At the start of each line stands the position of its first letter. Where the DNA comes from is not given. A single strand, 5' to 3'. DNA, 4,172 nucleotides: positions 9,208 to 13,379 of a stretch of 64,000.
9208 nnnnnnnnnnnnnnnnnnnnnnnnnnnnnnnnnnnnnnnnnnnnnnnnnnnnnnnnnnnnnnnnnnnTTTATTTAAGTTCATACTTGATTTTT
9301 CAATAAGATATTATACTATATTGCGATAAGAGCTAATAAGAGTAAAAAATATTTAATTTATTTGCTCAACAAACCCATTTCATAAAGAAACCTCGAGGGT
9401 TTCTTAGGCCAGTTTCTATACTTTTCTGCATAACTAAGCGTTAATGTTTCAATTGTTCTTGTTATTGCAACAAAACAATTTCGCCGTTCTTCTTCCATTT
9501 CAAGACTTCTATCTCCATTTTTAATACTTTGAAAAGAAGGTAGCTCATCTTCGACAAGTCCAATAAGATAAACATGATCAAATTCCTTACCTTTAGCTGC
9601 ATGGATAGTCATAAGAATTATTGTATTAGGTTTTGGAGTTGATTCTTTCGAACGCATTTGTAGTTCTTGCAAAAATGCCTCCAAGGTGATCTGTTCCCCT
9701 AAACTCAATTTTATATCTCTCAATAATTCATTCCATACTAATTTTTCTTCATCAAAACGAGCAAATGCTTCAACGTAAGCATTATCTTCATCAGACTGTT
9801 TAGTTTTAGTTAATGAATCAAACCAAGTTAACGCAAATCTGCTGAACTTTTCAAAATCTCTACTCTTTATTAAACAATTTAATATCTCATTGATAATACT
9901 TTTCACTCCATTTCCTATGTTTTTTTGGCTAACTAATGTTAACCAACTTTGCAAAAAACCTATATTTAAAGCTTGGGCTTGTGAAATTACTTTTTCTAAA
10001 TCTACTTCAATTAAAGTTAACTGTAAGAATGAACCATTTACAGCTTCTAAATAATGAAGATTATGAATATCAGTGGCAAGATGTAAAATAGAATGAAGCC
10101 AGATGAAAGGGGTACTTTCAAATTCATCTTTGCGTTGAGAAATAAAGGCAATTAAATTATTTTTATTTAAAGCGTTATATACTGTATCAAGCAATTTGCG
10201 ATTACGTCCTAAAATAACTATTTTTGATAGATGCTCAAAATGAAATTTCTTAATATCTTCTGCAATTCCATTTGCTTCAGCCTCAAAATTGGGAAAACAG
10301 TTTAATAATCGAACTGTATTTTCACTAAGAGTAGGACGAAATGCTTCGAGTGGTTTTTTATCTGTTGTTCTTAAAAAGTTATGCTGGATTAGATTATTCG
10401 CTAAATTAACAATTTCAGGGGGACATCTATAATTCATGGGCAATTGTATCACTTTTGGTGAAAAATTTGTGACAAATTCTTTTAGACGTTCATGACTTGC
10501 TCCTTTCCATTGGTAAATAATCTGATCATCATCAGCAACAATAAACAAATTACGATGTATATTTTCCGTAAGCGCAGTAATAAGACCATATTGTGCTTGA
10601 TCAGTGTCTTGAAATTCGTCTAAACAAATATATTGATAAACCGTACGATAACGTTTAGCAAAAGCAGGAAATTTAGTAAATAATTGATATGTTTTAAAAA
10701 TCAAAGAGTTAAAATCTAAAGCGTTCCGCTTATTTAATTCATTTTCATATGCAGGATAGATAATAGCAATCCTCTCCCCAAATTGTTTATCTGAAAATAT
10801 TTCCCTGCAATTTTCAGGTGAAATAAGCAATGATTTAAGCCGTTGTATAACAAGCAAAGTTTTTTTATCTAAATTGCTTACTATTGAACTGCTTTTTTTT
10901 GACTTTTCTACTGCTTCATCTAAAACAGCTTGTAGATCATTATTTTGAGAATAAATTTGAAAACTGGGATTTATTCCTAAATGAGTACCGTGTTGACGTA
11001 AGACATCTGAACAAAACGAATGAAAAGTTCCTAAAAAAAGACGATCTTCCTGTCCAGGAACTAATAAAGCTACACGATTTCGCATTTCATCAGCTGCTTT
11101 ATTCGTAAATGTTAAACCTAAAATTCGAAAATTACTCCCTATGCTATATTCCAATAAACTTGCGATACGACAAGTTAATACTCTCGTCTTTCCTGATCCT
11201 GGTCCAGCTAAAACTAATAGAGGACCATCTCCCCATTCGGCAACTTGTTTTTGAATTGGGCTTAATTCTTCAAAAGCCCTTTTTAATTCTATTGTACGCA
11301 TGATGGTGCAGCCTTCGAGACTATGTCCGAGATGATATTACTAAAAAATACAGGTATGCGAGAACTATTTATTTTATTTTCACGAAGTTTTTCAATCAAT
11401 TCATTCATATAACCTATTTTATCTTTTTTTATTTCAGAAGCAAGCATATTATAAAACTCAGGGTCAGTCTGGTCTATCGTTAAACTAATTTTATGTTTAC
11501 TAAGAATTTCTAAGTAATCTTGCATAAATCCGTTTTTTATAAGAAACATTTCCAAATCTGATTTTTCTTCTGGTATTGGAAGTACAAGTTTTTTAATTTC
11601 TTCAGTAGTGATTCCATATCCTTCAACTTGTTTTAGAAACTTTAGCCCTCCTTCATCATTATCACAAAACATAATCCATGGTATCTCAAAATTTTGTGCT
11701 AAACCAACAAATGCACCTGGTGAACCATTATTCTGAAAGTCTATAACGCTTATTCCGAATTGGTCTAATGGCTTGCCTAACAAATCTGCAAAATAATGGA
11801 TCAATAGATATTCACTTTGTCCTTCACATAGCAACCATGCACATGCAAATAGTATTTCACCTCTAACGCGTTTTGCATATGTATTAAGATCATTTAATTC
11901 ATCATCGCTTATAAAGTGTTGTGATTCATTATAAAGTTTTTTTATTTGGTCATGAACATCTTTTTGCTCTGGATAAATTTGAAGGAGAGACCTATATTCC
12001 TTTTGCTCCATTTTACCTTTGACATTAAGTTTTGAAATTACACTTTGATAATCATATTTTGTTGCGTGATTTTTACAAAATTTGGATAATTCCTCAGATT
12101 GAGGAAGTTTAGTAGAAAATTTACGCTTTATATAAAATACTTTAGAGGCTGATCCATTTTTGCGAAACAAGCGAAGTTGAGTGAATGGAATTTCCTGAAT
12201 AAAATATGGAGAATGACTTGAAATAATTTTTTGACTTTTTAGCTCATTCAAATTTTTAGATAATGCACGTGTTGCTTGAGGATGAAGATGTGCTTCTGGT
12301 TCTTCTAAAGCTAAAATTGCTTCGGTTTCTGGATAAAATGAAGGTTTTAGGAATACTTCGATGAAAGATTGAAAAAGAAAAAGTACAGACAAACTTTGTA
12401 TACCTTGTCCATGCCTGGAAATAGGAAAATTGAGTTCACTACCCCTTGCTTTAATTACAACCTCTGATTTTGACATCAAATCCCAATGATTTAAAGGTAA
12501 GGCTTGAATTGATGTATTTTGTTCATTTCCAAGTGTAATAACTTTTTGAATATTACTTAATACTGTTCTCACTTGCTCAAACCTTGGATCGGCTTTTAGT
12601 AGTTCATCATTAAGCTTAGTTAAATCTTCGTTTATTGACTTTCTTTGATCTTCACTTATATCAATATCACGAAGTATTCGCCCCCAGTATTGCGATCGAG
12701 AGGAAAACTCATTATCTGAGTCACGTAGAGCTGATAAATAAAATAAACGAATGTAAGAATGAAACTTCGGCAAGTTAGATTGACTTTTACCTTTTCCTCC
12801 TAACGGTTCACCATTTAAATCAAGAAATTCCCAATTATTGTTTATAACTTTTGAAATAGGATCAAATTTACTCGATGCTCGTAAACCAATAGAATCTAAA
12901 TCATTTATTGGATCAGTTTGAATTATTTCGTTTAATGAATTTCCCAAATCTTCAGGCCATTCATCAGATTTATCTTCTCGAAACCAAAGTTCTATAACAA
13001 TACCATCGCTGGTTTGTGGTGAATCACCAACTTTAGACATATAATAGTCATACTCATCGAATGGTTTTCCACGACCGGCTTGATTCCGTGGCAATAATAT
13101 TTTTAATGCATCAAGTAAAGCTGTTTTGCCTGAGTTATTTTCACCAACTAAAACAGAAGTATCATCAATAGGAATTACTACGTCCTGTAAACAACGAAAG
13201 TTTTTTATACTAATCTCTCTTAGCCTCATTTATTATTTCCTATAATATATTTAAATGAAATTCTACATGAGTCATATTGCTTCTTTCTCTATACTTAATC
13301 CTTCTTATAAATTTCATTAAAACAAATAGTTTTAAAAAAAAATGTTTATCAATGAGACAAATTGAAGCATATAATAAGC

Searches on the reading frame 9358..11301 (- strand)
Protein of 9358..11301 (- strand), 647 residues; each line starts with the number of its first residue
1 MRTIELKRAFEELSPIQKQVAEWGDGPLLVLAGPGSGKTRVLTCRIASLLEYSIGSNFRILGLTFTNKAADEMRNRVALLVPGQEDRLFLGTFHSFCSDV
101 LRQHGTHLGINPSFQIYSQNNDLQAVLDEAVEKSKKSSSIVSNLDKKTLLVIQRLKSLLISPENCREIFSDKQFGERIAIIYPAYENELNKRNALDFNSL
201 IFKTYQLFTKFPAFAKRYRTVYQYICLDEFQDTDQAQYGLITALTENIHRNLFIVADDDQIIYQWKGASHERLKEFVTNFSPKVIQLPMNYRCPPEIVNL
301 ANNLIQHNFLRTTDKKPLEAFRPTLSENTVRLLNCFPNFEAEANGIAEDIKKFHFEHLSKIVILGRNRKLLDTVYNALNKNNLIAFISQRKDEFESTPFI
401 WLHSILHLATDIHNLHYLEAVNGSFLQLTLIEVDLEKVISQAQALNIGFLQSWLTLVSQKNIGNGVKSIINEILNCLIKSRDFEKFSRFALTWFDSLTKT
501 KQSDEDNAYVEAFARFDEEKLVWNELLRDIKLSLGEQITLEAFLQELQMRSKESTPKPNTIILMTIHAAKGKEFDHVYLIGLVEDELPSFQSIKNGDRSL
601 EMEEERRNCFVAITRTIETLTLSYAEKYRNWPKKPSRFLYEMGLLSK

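Call 16: search_protein_families(library=pfam, proteins=[window:9358-11301:-], max_evalue=0.001)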
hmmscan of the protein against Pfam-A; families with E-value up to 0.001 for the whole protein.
window:9358-11301:- (647 aa): 5 families
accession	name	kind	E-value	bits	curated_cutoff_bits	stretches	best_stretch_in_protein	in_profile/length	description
PF00580.27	UvrD-helicase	-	1.6e-69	235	23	1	14-280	2-270/271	UvrD/REP helicase N-terminal domain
PF13361.12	UvrD_C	-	1.3e-29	104.1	25.6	2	529-626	253-349/350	UvrD-like helicase C-terminal domain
PF13245.12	AAA_19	-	1.7e-19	70.7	25.1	1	25-264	11-132/134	AAA domain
PF01443.25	Viral_helicase1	-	1.1e-06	29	21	0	535-621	158-225/228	Viral superfamily 1 RNA helicase core domain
PF13538.12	UvrD_C_2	-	1.5e-05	25.1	27.4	0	563-588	4-29/52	UvrD-like helicase C-terminal domain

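Call 100: search_protein_families(library=padloc, proteins=[window:9358-11301:-], max_evalue=0.001)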
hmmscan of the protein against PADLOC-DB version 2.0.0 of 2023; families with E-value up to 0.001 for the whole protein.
window:9358-11301:- (647 aa): 49 families (the best 25 are shown)
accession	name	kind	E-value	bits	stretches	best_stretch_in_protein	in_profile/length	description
PDLC00114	GajB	-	1.1e-253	841.5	1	7-646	2-633/635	UrvD helicase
PDLC00132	GajB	-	5.7e-113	376.7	1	12-642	3-623/625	UrvD helicase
PDLC03802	RTasHel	-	1.2e-84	283.4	2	11-376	4-332/675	DRT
PDLC00117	GajB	-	3.7e-75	251.6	1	6-642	7-596/604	UrvD helicase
PDLC00103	GajB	-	6.8e-56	188.4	1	20-628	24-580/612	UrvD helicase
PDLC00127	GajB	-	1.4e-54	183.7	2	11-303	7-287/594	UrvD helicase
PDLC00107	GajB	-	9.7e-52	174.3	2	28-393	31-381/587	UrvD helicase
PDLC00130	GajB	-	1.6e-49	166.7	2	17-307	8-292/589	UrvD helicase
PDLC00121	GajB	-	7.1e-47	158.2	2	15-382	8-357/565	UrvD helicase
PDLC00123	GajB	-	2.2e-46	156.6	3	207-383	162-330/540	UrvD helicase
PDLC00104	GajB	-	5.4e-46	155.5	2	18-380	9-317/574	UrvD helicase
PDLC00122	GajB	-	7.6e-39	132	3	217-313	157-255/502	UrvD helicase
PDLC00134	GajB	-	9.3e-39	131.7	1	29-391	32-383/431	UrvD helicase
PDLC00119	GajB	-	3.8e-37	126.5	2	29-307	19-302/565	UrvD helicase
PDLC00138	GajB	-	9.1e-33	111.8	1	11-624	3-567/581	UrvD helicase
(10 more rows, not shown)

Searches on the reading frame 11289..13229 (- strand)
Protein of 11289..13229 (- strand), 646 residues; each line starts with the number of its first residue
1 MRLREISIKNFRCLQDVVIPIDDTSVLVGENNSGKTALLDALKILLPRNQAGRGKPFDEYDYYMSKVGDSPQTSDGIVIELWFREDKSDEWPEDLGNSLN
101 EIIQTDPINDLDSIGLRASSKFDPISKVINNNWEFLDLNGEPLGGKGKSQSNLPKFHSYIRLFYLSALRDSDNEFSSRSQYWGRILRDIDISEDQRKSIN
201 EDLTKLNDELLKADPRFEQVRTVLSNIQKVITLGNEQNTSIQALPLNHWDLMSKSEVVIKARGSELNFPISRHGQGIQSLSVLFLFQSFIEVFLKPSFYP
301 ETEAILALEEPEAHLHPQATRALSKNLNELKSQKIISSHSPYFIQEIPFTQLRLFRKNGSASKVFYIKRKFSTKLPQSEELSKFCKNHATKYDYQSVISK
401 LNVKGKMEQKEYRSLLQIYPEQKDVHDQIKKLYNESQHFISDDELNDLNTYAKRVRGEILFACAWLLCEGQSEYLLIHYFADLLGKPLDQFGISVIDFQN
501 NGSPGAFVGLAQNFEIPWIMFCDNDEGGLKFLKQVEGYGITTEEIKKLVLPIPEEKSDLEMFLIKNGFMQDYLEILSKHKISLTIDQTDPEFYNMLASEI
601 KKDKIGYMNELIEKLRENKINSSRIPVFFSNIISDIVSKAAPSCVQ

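Call 16: search_protein_families(library=pfam, proteins=[window:11289-13229:-], max_evalue=0.001)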
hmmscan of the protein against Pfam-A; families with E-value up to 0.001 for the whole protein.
window:11289-13229:- (646 aa): 7 families
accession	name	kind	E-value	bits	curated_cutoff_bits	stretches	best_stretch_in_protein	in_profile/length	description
PF13175.12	AAA_15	-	4.4e-37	129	32.1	1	1-344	1-374/374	AAA ATPase domain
PF11398.14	DUF2813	-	1e-26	94.6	21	1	1-363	1-345/372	Protein of unknown function (DUF2813)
PF13304.12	AAA_21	-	7.6e-17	62.8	27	1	26-344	3-303/304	AAA domain, putative AbiEii toxin, Type IV TA system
PF20469.4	OLD-like_TOPRIM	-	1.5e-14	54.7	23.2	1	460-525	1-67/67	Overcoming lysogenization defect protein-like, TOPRIM domain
PF13476.12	AAA_23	-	2.2e-09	38.7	27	1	6-210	2-193/201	AAA domain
PF02463.25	SMC_N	-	7.4e-08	32.5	40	1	3-47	2-49/220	RecF/RecN/SMC N terminal domain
PF13555.12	AAA_29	-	3.9e-06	27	27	1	3-47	1-47/61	P-loop containing region of AAA domain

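Call 100: search_protein_families(library=padloc, proteins=[window:11289-13229:-], max_evalue=0.001)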
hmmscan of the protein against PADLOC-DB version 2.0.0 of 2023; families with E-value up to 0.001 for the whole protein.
window:11289-13229:- (646 aa): 121 families (the best 25 are shown)
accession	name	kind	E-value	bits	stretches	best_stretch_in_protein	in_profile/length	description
PDLC00062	GajA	-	4.9e-221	733.6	1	1-636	1-634/639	AAA ATPase domain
PDLC00094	GajA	-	1.1e-135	451.3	2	1-371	1-369/569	AAA ATPase domain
PDLC00067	GajA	-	2.3e-81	272.1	1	2-623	4-568/604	AAA ATPase domain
PDLC00070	GajA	-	1.7e-51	173.6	2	1-367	1-360/596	AAA ATPase domain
PDLC02979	AriA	-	6.5e-40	136.1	1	1-344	1-373/373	-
PDLC00090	GajA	-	1e-39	134.8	1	1-387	1-404/659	AAA ATPase domain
PDLC00071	GajA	-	7.6e-37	125.4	2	1-369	1-347/588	AAA ATPase domain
PDLC00083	GajA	-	3e-34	116.4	2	1-364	1-357/639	AAA ATPase domain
PDLC00080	GajA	-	9.9e-34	115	2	1-358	1-351/622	AAA ATPase domain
PDLC00065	GajA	-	1.1e-32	111.7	3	164-390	196-434/670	AAA ATPase domain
PDLC00066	GajA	-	1.2e-32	111.3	3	193-360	176-338/567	AAA ATPase domain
PDLC02358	Old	-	1.5e-32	111.2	2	1-362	2-347/578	Old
PDLC00091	GajA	-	5e-32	109.5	1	1-368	1-366/627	AAA ATPase domain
PDLC00096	GajA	-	6.4e-31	105.8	2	1-365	1-358/630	AAA ATPase domain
PDLC00099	GajA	-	1.2e-30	105.1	2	1-359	1-359/626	AAA ATPase domain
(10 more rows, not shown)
